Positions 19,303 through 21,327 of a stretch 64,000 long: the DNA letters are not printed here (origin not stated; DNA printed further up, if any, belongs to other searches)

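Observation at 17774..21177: DsrL-like NAD(P)H oxidoreductase encoded next to a reductive-type dsrABD-N cluster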

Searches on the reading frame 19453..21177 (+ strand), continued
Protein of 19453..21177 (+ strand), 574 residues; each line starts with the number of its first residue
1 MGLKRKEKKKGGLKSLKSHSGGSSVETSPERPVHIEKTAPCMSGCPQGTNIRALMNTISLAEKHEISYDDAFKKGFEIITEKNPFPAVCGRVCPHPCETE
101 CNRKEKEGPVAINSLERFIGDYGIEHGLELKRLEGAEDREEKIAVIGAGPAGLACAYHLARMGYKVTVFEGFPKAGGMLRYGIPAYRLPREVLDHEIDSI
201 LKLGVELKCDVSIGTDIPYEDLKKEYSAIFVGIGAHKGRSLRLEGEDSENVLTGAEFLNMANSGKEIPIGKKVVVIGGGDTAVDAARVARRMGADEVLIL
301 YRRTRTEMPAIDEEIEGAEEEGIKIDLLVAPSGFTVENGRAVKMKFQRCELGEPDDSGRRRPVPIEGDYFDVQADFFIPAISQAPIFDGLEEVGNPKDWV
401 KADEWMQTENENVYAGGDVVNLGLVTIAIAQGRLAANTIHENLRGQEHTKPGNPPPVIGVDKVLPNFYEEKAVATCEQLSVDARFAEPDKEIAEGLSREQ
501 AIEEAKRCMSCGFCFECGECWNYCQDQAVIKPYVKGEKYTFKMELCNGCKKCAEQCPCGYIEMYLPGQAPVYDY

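Call 63: search_solved_structures(query=window:19453-21177:+, max_evalue=1e-70, show_alignments=5)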
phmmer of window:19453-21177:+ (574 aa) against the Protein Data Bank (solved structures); distinct sequences matched with E-value up to 1e-70: 6.
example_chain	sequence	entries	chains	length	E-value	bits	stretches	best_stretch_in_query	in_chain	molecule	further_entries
9bov_A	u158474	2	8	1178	2e-108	366.7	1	40-523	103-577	Molybdopterin oxidoreductase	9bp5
9n5u_A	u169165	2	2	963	1.2e-102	347.6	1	39-446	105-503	NfnA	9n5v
8oh5_C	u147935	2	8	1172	4.1e-97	329.3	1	39-528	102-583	Formate dehydrogenase-O, major subunit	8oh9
5jca_L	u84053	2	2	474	2.5e-91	310.2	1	38-444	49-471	NADH-dependent Ferredoxin:NADP Oxidoreductase (NfnI) subunit alpha | NADH-dependent Ferredoxin:NADP Oxidoreductase subunit alpha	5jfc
4ylf_B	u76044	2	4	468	2e-83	284.1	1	38-446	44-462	Dihydropyrimidine dehydrogenase subunit A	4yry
5vj7_A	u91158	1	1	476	1.6e-80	274.5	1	38-444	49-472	Oxidoreductase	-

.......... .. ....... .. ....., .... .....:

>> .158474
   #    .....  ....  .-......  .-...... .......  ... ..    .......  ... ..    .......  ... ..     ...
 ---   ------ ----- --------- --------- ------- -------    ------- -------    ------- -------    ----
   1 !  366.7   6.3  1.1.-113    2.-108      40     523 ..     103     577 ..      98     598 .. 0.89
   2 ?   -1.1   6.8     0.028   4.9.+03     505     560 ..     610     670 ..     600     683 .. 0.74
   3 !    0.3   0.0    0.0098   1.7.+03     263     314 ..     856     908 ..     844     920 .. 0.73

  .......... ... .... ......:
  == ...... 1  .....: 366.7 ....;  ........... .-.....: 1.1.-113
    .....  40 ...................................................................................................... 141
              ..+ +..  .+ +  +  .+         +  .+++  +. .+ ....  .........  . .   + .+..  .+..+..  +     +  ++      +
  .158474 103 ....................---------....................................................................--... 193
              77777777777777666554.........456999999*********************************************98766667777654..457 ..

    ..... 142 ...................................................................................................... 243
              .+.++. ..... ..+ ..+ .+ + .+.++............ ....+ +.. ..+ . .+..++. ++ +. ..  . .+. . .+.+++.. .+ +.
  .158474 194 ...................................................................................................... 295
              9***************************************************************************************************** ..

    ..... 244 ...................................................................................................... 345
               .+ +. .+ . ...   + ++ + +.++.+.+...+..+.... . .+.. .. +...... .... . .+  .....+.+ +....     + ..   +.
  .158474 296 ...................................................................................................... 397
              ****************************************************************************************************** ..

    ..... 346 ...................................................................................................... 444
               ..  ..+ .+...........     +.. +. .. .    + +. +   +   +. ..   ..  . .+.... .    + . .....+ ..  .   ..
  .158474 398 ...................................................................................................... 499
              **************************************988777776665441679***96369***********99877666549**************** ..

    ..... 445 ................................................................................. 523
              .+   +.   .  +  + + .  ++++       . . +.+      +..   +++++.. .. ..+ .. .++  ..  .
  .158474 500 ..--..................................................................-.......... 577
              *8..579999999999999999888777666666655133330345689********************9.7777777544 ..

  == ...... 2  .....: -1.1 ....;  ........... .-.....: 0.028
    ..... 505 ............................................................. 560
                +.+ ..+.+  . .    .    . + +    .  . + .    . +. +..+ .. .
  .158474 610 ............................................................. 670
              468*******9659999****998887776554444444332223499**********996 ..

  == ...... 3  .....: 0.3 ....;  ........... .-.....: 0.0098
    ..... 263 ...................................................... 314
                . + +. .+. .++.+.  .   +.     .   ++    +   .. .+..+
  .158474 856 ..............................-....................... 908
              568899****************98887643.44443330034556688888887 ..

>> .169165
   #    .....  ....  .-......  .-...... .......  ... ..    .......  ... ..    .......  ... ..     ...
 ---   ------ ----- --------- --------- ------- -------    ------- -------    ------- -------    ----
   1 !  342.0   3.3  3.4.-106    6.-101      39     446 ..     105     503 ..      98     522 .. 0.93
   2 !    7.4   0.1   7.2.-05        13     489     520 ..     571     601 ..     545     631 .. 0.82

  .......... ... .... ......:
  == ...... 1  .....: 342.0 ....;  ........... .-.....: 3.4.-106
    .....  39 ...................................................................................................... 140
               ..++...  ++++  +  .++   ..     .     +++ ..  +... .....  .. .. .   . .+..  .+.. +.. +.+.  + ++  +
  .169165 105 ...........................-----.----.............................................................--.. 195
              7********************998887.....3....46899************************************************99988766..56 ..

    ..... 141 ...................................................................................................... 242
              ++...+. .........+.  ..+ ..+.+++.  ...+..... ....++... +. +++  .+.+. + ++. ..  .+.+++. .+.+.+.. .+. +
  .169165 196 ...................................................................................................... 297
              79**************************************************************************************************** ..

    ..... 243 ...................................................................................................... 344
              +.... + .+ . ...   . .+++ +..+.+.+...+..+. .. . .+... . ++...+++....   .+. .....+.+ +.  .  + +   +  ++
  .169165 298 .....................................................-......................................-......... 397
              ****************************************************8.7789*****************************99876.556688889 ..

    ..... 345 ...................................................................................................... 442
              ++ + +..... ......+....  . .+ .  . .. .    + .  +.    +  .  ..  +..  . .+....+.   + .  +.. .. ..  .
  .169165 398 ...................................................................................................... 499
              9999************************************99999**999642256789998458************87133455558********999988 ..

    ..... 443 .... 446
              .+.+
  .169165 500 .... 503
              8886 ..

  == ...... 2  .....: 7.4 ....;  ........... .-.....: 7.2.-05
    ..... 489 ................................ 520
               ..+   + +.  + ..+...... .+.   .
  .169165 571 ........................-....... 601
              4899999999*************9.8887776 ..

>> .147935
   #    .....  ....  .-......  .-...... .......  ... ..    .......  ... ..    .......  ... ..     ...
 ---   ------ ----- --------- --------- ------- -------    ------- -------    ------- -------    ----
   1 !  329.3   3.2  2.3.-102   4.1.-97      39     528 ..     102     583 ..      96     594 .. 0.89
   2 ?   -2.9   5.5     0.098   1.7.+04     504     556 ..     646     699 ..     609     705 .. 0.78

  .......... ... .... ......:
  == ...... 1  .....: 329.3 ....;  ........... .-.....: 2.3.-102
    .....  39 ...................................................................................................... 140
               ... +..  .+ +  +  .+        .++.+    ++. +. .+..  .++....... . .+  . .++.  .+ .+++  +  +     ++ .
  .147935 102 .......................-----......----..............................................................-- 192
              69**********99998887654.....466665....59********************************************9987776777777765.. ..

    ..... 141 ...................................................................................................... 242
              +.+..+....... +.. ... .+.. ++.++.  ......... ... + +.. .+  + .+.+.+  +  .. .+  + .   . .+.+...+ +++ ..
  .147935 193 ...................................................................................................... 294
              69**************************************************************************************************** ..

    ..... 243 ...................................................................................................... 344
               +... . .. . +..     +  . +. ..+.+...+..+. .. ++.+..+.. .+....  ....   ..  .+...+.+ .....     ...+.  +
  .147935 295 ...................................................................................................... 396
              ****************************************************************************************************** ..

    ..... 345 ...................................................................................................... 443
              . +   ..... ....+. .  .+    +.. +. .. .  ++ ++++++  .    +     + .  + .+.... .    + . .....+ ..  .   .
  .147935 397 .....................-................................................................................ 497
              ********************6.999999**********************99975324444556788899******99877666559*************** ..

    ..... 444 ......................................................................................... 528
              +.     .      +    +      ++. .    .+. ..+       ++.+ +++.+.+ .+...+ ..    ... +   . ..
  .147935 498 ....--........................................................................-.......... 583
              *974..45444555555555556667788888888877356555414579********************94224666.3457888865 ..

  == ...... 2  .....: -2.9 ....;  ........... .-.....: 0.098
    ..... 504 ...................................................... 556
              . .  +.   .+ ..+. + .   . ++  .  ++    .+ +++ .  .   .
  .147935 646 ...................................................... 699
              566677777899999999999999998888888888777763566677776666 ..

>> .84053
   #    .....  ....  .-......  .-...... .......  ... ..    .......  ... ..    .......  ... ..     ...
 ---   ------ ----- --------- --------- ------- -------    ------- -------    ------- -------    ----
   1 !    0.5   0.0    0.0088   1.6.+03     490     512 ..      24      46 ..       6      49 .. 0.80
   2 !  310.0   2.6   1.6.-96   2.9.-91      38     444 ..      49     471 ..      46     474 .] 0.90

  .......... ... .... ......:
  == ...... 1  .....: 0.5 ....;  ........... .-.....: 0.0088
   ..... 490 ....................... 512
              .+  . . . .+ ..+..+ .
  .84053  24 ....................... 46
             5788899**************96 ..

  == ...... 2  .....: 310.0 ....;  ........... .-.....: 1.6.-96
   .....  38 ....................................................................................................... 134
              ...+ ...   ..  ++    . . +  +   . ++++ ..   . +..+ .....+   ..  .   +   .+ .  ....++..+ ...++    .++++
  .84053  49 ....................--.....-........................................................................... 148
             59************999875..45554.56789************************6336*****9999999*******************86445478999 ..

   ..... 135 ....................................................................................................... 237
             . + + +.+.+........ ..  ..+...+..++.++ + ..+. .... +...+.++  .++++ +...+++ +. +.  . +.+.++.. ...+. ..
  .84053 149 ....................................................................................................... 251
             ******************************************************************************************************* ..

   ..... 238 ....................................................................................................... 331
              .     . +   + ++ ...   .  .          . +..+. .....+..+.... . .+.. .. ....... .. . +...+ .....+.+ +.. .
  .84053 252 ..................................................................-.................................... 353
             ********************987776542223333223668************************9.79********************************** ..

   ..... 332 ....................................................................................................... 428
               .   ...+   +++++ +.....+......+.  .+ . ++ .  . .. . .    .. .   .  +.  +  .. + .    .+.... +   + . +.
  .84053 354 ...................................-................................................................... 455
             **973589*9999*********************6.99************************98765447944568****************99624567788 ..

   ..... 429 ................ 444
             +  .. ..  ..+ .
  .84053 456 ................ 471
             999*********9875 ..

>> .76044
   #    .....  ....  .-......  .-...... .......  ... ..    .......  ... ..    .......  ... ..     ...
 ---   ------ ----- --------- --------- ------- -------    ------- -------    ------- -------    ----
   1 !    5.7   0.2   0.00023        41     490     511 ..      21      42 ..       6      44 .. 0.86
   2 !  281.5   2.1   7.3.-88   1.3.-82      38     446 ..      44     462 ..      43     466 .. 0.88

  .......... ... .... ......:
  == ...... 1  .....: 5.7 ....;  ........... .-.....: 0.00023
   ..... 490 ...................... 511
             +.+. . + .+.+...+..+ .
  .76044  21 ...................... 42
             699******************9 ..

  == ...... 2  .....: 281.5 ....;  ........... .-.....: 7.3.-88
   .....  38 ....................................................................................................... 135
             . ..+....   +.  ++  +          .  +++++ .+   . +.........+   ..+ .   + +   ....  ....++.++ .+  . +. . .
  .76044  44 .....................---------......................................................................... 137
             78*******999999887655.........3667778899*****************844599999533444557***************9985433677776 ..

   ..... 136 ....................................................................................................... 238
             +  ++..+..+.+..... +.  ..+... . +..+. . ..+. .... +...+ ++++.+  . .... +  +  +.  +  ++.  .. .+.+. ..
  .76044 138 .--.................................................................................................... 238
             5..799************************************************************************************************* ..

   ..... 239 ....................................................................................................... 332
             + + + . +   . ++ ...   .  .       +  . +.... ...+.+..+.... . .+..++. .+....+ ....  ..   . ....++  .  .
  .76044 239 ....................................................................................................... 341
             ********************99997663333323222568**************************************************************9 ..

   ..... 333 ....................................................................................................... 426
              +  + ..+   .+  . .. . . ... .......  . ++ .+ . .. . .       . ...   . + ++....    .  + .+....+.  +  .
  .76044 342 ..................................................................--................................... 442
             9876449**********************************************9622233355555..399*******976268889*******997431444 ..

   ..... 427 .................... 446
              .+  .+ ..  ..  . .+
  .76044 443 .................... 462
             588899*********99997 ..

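Call 79: predict_structure(alignment_id=A1)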
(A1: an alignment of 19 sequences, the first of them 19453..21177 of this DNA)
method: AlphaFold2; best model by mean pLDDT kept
length: 574 residues; sequences in the alignment: 19
mean_pLDDT: 76.5   pTM: 0.77
mean pLDDT of the five models: 76.5, 72.8, 72.4, 70.9, 67.3
residues with pLDDT >= 90: 164; 70-90: 240; 50-70: 98; < 50: 72
segments of 3 or more residues with pLDDT < 50: 1-24, 234-236, 396-398, 418-423, 461-473, 512-525, 543-549
pLDDT, mean of each block of 10 residues (from residue 1): 34 28 54 72 82 85 88 95 90 77 66 88 95 93 91 95 95 80 79 95 94 80 92 61 85 84 85 90 88 93 82 80 92 91 94 74 90 94 56 55 81 68 66 92 86 67 44 57 75 77 75 44 51 59 50 59 73 73
secondary structure, 60 per line:
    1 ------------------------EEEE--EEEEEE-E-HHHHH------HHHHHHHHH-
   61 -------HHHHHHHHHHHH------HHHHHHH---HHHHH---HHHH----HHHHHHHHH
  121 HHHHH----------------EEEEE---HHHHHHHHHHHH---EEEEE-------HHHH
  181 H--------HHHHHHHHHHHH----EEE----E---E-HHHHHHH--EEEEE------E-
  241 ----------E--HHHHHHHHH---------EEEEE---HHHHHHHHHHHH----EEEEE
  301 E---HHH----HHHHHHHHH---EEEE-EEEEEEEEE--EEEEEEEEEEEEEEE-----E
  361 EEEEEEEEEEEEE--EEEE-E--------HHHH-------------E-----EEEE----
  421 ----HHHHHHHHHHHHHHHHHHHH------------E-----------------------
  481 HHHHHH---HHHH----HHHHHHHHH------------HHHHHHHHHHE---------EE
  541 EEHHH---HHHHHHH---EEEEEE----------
elements in order: E25-28 E31-36 H40-44 H51-59 H68-79 H86-92 H96-100 H104-107 H112-125 E142-146 H150-161 E165-169 H177-181 H190-201 E206-208 H219-225 E228-232 H254-262 E272-276 H280-291 E296-301 H312-320 E324-327 E329-337 E340-354 E360-373 E376-379 H390-393 E413-416 H425-444 H481-486 H490-493 H498-506 H519-528 E539-542 H549-555 E559-564
